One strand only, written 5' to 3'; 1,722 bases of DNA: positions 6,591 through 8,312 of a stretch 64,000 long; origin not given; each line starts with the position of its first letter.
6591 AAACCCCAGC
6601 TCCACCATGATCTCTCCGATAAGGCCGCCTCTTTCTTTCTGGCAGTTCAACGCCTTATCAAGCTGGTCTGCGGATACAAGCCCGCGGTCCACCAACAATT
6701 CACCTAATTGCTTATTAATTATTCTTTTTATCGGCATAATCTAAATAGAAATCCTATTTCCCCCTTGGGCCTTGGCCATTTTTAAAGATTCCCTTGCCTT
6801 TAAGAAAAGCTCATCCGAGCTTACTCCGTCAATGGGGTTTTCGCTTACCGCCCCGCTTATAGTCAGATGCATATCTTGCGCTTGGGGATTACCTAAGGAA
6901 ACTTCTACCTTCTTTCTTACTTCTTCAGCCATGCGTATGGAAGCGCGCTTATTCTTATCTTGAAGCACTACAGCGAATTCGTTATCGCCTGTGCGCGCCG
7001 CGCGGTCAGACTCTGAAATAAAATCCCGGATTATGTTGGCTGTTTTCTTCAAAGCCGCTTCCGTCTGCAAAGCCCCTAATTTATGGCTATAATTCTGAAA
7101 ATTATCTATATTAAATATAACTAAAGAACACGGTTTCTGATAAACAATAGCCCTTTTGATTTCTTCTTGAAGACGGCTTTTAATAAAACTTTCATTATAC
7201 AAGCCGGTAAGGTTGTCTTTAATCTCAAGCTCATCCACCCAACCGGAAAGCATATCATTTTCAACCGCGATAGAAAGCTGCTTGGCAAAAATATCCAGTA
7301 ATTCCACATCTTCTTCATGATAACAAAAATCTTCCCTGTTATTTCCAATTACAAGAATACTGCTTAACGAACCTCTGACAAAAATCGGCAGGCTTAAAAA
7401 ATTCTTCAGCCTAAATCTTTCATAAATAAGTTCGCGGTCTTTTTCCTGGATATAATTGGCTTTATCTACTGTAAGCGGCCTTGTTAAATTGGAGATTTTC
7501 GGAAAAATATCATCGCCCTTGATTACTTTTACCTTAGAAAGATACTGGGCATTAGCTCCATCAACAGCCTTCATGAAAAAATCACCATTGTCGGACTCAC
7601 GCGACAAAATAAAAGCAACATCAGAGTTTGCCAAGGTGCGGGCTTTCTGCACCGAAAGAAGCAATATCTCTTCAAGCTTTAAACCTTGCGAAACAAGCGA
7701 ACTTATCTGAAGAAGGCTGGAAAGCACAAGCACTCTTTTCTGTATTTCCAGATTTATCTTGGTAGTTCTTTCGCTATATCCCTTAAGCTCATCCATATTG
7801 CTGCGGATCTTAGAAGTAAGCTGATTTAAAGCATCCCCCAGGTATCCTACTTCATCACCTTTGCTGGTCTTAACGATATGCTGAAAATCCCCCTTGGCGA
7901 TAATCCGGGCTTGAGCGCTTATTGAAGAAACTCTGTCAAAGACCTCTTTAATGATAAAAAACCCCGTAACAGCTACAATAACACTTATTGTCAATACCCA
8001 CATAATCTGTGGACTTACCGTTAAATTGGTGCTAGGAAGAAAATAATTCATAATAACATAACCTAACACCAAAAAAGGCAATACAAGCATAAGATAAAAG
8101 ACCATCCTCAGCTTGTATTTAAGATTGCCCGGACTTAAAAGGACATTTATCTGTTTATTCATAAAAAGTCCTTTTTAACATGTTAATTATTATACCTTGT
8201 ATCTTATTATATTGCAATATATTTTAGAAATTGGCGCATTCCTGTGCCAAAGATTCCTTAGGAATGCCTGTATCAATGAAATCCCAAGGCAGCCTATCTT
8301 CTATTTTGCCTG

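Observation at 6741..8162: HAMP-GAF sensor whose GGDEF domain has lost the catalytic signature (GDNEF, NIDNF)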

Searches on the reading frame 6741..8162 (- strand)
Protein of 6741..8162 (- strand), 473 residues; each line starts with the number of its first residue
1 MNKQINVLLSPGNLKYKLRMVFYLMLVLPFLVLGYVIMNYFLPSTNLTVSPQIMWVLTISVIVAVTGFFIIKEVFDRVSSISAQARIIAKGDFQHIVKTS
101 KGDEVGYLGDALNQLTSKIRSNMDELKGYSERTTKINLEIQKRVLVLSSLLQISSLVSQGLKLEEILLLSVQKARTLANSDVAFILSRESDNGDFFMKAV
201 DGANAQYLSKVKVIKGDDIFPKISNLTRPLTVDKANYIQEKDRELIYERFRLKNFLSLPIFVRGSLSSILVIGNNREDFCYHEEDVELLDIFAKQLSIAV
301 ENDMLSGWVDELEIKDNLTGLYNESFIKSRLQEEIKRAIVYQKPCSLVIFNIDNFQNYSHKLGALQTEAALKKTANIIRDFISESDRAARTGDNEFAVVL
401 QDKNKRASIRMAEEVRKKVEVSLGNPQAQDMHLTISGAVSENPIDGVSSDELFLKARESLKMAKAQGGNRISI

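Call 4: search_protein_families(library=pfam, proteins=[window:6741-8162:-], max_evalue=1)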
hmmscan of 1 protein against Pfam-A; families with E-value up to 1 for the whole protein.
window:6741-8162:- (473 aa): 7 families
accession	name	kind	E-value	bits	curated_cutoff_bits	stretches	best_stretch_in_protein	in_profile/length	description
PF00990.26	GGDEF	-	4.5e-27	95.2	23.8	1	315-470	3-161/161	Diguanylate cyclase, GGDEF domain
PF01590.32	GAF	-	2.1e-09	38.4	22.4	1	163-300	2-133/133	GAF domain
PF13185.12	GAF_2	-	2.2e-08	34.8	28.6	1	163-301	4-136/136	GAF domain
PF00672.30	HAMP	-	0.00023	21.9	25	1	76-120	8-52/53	HAMP domain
PF24898.2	GGDEF_GdpP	-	0.0012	19.5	30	1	351-473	2-118/126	Cyclic-di-AMP phosphodiesterase GdpP-like, GGDEF domain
PF13492.12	GAF_3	-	0.003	18.4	27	1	248-302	76-129/129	GAF domain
PF07297.17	DPM2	-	0.3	11.8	27.3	1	25-73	24-72/75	Dolichol phosphate-mannose biosynthesis regulatory protein (DPM2)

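Call 5: search_protein_families(library=ncbifam, proteins=[window:6741-8162:-], max_evalue=1)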
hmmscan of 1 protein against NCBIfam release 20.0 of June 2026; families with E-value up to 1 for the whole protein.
window:6741-8162:- (473 aa): 36 families (the best 25 are shown)
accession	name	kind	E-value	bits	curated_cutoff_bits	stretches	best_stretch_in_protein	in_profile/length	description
TIGR00254.1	GGDEF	domain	1.3e-26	93.2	37.4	1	312-472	4-165/168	diguanylate cyclase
NF007135.0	PRK09581.1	equivalog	3.3e-24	85.5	474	1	311-471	290-452/457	PleD family two-component system response regulator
NF041606.1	dguan_cyc_DgcA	equivalog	7.9e-24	84.2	370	1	140-473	7-338/340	diguanylate cyclase DgcA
NF038266.1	diguan_SiaD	equivalog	1.7e-20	73.4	290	1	310-471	91-252/252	biofilm regulation diguanylate cyclase SiaD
NF047654.1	DiguCycDgcRLepto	equivalog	1.3e-19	70.3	500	1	284-471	108-293/295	diguanylate cyclase DgcR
NF051473.1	DigCycDgcsShew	equivalog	1.4e-17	64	400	1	312-471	134-288/291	diguanylate cyclase DgcS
NF047872.1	GGDEF_GdpS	equivalog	5.9e-17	61.9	400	1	311-471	185-347/355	GGDEF domain-containing protein GdpS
NF007423.1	PRK09966.1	equivalog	3e-16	59.3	325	1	294-439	224-366/390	diguanylate cyclase DgcN/YfiN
NF007380.0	PRK09894.1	equivalog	2.4e-14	53.4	256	1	315-471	131-284/296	diguanylate cyclase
NF045673.1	c-di-GMPRcptLapD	equivalog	4.1e-13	48.5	1020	2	314-466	237-390/647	cyclic di-GMP receptor LapD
NF045675.1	PhdiestaseDibA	equivalog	4.2e-13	48.5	980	1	310-468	200-358/623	phosphodiesterase DibA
NF040885.1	diguan_DgcJ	equivalog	1.6e-11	43.7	500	1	313-421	341-449/493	diguanylate cyclase DgcJ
NF008467.0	PRK11359.1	equivalog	9.9e-11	40.3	857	1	288-470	351-527/800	oxygen-sensing cyclic-di-GMP phosphodiesterase DosP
NF011955.1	PRK15426.1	equivalog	5.5e-10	38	408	1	315-471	400-558/564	cellulose biosynthesis regulator diguanylate cyclase DgcQ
NF050064.1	BlResRespRegCbrR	equivalog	1.2e-09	37.6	600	1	308-472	249-412/415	bile resistance response regulator CbrR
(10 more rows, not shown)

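Call 6: search_solved_structures(query=window:6741-8162:-, max_evalue=0.01, show_alignments=3)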
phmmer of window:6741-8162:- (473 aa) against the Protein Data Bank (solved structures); distinct sequences matched with E-value up to 0.01: 48.
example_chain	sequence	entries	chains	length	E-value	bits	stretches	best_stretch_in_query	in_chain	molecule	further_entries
3ign_A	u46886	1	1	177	1.4e-16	63.9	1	311-471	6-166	Diguanylate cyclase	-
9t28_A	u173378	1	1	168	1.5e-15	60.5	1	315-472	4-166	diguanylate cyclase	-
6zxm_A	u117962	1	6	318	2.2e-15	60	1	285-471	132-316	Putative GGDEF/response regulator receiver domain protein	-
3i5c_A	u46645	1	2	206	2.2e-15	60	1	309-472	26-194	Fusion of General control protein GCN4 and WSPR response regulator protein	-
3i5b_A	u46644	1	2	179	4.9e-15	58.9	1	315-472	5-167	WspR response regulator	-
6zxb_A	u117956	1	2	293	1.2e-14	57.6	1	285-471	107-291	Putative GGDEF/response regulator receiver domain protein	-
6zxc_A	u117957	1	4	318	1.5e-14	57.3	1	285-471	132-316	Putative GGDEF/response regulator receiver domain protein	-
3bre_A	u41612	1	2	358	1.7e-14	57.1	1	312-472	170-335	Probable two-component response regulator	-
3i5a_A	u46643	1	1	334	1.3e-13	54.1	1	311-472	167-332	Response regulator/GGDEF domain protein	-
4zve_A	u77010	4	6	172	2.6e-12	49.9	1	316-472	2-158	Diguanylate cyclase DosC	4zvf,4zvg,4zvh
5euh_A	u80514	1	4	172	5.5e-12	48.8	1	316-472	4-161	Putative GGDEF domain membrane protein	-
9g86_A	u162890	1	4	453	5.9e-12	48.7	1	311-471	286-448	Response regulator PleD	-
9g85_A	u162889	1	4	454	5.9e-12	48.7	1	311-471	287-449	Response regulator PleD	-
2wb4_A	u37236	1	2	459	6.1e-12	48.6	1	311-471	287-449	DIGUANYLATE CYCLASE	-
1w25_A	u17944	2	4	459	6.1e-12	48.6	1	311-471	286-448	STALKED-CELL DIFFERENTIATION CONTROLLING PROTEIN | RESPONSE REGULATOR PLED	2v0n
3hva_A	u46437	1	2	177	2.8e-08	36.6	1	311-471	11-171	Protein FimX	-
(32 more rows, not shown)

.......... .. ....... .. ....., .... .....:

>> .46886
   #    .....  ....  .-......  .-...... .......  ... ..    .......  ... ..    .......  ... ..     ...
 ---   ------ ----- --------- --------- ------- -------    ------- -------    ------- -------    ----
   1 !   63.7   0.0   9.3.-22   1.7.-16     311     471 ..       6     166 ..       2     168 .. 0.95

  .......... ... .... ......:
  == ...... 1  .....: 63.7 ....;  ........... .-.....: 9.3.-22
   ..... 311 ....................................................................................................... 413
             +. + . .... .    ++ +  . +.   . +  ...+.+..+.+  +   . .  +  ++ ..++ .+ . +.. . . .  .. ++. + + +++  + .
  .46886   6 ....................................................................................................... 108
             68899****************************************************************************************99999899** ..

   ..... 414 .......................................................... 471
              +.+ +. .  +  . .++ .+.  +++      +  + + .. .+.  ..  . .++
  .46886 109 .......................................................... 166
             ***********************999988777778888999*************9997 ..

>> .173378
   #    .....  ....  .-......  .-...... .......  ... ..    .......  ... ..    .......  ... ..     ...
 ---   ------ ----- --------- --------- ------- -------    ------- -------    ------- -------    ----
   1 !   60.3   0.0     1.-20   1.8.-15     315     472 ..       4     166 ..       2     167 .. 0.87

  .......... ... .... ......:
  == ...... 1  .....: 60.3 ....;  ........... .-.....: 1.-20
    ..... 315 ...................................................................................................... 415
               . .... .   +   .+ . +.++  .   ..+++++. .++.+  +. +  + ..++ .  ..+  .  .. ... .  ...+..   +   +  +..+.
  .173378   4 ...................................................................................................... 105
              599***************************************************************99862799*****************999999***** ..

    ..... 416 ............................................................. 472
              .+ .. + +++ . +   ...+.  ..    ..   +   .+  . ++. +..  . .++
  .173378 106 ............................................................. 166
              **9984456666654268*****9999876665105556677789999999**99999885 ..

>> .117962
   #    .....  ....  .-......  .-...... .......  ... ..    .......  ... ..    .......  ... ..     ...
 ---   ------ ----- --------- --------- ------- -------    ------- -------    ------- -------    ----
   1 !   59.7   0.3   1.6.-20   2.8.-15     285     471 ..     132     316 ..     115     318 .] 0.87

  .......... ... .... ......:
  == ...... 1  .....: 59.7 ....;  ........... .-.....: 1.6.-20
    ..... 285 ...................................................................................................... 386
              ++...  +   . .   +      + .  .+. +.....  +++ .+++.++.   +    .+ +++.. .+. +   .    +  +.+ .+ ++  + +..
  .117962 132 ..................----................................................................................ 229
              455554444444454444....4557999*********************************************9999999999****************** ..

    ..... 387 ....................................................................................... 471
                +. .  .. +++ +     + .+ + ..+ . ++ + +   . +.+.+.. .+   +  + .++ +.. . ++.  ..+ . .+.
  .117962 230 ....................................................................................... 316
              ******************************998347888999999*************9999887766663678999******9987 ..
